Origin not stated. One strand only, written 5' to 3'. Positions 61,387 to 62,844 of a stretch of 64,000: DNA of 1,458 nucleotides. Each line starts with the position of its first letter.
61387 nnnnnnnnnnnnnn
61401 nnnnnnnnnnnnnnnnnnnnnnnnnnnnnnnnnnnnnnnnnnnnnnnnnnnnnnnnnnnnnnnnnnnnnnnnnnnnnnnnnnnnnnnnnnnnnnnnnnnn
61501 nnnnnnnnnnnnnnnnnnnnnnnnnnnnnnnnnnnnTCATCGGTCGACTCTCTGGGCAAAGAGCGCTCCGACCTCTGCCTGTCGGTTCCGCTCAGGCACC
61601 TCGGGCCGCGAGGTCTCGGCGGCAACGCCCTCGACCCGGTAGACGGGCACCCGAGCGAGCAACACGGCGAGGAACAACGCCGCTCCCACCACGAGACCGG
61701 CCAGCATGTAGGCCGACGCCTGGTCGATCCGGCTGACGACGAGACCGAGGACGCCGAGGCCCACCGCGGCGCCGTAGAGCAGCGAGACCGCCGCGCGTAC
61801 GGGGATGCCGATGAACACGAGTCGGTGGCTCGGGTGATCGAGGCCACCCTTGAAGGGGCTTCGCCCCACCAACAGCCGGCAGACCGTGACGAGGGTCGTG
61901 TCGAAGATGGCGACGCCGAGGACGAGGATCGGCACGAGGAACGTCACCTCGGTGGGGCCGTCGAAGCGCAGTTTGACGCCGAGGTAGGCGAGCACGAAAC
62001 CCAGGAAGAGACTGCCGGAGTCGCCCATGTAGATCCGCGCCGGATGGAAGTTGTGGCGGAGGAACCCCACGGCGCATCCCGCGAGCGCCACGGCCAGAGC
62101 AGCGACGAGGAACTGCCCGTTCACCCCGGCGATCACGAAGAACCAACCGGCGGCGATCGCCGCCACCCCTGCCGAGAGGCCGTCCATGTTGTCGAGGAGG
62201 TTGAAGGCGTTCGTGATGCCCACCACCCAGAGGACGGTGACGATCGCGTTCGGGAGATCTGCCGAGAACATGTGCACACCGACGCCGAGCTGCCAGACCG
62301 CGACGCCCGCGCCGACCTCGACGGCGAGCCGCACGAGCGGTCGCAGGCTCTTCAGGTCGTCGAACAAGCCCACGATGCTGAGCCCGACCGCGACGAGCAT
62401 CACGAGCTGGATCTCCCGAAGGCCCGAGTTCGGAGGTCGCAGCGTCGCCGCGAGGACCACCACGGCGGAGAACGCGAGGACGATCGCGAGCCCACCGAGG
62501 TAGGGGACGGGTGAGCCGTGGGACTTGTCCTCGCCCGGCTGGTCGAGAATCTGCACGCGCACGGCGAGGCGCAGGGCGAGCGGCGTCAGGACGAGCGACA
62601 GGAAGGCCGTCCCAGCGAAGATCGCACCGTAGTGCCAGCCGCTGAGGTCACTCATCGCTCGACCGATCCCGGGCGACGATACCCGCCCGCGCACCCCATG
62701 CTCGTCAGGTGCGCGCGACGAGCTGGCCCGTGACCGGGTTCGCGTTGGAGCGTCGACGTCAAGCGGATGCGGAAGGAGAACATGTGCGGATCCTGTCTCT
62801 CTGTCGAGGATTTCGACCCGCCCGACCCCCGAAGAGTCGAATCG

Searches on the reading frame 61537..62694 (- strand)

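Call 65: search_protein_families(library=pfam, proteins=[window:61537-62694:-])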
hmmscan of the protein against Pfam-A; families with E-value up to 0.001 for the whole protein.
window:61537-62694:- (385 aa): 1 family
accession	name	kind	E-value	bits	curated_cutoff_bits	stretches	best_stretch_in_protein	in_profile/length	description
PF00953.26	Glycos_transf_4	-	4.7e-32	111.6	27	1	97-241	3-158/160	Glycosyl transferase family 4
